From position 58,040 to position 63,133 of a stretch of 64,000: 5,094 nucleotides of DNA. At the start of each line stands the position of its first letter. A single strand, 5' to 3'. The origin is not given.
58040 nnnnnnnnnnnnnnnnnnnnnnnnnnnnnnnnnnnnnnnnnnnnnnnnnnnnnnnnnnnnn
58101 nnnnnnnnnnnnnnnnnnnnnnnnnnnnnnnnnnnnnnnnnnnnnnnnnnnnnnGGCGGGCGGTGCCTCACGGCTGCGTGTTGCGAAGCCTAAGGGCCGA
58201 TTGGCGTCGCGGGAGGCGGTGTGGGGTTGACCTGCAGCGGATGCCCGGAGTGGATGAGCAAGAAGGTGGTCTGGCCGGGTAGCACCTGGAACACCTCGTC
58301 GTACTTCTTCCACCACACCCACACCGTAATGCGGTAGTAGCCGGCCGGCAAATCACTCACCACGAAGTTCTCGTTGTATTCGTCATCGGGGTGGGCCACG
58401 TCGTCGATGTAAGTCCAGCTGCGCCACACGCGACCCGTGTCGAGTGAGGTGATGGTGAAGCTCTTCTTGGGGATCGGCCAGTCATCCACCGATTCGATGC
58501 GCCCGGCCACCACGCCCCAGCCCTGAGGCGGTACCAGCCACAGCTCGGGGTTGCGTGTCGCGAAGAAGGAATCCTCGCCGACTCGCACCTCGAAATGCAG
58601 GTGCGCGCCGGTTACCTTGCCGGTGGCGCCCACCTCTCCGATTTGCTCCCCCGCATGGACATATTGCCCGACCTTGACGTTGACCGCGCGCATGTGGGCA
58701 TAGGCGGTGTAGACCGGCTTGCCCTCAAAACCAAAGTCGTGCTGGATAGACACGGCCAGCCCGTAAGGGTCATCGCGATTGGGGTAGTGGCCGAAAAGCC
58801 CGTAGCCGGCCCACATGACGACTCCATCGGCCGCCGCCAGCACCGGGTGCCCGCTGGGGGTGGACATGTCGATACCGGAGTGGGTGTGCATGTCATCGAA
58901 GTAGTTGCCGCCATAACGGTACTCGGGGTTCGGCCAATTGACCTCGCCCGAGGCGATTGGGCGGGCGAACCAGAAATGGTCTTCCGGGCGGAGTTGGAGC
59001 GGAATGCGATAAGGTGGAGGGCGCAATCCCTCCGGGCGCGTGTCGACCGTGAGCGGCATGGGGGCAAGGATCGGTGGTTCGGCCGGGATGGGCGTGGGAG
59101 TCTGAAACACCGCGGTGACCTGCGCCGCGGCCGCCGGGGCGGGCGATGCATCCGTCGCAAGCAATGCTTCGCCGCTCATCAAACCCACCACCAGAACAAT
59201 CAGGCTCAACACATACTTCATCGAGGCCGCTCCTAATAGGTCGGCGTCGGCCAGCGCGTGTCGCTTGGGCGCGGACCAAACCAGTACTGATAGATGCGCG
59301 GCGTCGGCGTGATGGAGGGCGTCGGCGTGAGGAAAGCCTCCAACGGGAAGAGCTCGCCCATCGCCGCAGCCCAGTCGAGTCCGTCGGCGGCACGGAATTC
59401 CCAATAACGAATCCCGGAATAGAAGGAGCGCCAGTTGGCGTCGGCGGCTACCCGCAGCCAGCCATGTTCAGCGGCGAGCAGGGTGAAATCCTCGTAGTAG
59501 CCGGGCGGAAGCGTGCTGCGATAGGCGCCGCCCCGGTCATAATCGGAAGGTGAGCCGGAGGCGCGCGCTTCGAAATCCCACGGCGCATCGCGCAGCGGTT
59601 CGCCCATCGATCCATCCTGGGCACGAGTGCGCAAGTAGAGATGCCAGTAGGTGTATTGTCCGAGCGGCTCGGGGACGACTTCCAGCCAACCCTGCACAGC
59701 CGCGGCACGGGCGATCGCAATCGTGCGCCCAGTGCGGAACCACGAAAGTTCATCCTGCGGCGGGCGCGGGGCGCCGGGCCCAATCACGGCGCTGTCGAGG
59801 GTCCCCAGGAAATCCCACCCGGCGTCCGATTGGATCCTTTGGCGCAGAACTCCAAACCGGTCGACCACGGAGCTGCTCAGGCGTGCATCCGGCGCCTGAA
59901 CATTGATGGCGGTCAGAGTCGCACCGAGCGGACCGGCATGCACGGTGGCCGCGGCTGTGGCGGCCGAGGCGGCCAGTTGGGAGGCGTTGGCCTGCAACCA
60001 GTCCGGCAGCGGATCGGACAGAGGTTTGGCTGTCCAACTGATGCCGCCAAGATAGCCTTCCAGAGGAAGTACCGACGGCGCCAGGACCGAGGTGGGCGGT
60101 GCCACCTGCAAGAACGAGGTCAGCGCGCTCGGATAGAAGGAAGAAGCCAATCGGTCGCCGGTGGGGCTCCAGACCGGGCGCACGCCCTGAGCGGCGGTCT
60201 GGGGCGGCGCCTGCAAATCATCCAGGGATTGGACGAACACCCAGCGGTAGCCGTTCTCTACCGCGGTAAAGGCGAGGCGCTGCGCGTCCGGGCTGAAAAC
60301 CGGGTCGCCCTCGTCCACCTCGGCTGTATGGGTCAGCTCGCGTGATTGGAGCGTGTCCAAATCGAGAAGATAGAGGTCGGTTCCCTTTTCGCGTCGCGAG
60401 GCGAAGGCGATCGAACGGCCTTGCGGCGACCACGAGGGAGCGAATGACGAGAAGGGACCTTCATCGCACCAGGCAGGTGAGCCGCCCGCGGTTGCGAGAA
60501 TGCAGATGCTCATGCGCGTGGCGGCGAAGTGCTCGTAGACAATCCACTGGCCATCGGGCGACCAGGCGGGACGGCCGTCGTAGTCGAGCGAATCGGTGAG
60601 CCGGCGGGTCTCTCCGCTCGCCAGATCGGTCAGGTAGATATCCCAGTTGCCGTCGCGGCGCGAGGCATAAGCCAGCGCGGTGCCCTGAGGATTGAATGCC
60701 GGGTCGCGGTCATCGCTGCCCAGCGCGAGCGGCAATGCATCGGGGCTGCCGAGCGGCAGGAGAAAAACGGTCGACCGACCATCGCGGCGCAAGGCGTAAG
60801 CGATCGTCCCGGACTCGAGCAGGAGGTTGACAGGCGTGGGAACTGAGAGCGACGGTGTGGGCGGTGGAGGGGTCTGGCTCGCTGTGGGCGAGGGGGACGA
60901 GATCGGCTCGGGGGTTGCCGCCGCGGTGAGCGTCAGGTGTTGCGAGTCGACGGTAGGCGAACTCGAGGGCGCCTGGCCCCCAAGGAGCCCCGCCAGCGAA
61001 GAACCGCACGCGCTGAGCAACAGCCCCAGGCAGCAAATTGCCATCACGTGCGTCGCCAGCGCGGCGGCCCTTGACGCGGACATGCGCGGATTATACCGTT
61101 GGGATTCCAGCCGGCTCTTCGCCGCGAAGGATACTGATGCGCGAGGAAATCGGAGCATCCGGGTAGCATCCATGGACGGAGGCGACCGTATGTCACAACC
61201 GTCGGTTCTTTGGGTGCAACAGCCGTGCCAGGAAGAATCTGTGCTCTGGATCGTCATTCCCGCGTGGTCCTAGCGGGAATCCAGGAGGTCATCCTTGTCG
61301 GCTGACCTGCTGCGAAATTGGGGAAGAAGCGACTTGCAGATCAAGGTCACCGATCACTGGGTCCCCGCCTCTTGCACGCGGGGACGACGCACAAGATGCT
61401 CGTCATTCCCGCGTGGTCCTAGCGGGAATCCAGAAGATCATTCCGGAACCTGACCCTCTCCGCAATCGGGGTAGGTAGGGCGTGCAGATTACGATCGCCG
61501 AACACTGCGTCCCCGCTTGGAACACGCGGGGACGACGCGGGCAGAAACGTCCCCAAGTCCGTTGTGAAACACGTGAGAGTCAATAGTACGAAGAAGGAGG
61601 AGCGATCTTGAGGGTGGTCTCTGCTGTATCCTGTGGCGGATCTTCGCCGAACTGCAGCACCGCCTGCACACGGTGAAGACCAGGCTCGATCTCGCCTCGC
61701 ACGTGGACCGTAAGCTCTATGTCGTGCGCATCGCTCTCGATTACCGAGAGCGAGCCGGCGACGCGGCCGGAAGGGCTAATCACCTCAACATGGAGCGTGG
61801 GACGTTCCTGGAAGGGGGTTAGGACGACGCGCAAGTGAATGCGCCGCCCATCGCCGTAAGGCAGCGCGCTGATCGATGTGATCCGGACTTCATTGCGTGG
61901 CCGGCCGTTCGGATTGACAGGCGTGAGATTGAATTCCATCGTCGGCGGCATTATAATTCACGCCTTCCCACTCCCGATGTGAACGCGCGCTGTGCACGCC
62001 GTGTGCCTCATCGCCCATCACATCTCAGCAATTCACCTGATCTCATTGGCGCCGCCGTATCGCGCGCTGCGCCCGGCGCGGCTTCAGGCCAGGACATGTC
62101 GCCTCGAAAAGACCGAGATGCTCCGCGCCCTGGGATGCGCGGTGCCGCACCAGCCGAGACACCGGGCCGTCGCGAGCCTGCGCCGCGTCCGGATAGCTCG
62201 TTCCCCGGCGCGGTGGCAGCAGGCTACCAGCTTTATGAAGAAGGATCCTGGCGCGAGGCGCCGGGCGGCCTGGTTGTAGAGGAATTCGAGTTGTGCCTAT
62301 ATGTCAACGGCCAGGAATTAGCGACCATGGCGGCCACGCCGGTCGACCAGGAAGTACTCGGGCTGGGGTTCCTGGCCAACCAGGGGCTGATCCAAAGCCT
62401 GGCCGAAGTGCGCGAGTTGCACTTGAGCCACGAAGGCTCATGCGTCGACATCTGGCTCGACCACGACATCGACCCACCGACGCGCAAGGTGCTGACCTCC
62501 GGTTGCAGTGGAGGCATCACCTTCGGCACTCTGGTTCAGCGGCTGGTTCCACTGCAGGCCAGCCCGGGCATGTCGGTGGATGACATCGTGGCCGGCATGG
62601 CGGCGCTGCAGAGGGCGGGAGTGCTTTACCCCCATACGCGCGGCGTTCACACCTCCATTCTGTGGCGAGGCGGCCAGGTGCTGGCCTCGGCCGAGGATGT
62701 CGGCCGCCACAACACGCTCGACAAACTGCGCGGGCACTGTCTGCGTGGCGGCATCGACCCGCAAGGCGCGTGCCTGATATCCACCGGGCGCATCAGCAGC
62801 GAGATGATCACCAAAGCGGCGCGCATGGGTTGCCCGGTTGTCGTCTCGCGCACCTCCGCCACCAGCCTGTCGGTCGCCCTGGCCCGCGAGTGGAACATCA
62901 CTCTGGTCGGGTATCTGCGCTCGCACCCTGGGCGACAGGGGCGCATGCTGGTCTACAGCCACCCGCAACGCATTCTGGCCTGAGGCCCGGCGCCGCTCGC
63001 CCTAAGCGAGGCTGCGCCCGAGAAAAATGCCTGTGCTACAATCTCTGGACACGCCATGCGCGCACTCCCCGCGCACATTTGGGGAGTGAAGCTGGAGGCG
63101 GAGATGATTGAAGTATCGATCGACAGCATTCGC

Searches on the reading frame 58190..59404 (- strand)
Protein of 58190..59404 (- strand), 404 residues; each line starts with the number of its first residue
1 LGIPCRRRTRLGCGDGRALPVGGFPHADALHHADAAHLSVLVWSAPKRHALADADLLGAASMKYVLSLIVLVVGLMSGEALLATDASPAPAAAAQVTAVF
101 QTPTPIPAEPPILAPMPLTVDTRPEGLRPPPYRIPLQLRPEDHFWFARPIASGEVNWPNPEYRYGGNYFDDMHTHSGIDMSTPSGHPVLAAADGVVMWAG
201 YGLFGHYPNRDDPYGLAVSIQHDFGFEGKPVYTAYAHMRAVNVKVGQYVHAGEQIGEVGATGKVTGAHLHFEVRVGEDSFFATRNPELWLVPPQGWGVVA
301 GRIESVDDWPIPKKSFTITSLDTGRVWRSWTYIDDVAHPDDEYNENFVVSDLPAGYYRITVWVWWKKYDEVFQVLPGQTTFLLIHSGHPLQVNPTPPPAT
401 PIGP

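Call 32: search_protein_families(library=pfam, proteins=[window:58190-59404:-], max_evalue=0.00001)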
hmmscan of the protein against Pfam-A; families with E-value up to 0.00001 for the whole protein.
window:58190-59404:- (404 aa): 1 family
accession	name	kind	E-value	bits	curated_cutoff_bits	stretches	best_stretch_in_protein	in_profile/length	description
PF01551.29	Peptidase_M23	-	3.4e-26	91.7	28.7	1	174-278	2-92/96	Peptidase family M23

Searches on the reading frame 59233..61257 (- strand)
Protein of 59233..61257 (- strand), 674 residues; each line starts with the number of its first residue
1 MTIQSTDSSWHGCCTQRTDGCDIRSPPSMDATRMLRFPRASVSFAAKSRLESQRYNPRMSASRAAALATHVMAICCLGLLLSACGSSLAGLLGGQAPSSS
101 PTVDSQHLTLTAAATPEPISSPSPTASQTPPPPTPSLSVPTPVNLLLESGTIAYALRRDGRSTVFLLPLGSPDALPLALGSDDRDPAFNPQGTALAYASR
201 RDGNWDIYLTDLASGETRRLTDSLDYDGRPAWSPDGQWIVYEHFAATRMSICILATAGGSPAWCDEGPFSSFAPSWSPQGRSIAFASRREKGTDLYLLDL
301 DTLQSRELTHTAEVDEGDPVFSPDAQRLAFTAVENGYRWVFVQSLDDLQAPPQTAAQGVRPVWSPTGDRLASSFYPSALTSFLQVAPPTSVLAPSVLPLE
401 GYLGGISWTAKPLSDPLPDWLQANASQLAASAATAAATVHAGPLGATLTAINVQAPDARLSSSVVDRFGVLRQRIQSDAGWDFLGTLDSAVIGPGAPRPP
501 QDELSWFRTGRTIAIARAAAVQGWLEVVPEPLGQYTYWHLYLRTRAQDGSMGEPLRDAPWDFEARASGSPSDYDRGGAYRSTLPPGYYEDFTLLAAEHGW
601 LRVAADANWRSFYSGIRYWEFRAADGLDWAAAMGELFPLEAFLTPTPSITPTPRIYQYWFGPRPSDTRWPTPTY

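Call 32: search_protein_families(library=pfam, proteins=[window:59233-61257:-], max_evalue=0.00001)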
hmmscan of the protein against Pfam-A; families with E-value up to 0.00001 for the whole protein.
window:59233-61257:- (674 aa): 2 families
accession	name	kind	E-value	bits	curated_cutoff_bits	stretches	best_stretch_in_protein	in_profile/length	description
PF07676.18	PD40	-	1.2e-25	89.3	20.9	1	267-296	7-37/38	WD40-like Beta Propeller Repeat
PF00930.27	DPPIV_N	-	4.1e-07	29.5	22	0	157-223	18-81/354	Dipeptidyl peptidase IV (DPP IV) N-terminal region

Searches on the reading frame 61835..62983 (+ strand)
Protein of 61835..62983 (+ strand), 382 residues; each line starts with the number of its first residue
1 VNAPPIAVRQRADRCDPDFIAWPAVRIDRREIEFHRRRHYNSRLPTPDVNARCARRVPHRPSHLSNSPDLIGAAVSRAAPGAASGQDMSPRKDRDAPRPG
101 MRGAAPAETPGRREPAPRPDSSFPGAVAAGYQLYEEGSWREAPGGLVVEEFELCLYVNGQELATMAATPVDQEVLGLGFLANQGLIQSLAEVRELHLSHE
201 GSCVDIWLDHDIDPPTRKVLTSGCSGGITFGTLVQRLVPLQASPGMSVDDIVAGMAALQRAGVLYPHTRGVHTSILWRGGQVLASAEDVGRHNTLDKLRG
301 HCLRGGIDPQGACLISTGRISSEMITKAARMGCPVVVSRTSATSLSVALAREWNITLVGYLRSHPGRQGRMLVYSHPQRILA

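Call 32: search_protein_families(library=pfam, proteins=[window:61835-62983:+], max_evalue=0.00001)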
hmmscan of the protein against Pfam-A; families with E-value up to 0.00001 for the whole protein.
window:61835-62983:+ (382 aa): 1 family
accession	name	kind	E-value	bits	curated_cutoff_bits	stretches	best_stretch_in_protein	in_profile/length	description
PF02634.21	FdhD-NarQ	-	1.9e-64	218.1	27.2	1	148-380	1-236/237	FdhD/NarQ family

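Call 41: find_encoding_contigs(protein=window:61835-62983:+, flank=10000, max_places=6)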
Protein window:61835-62983:+ (382 aa): no gene with exactly this product is on record in the collection.
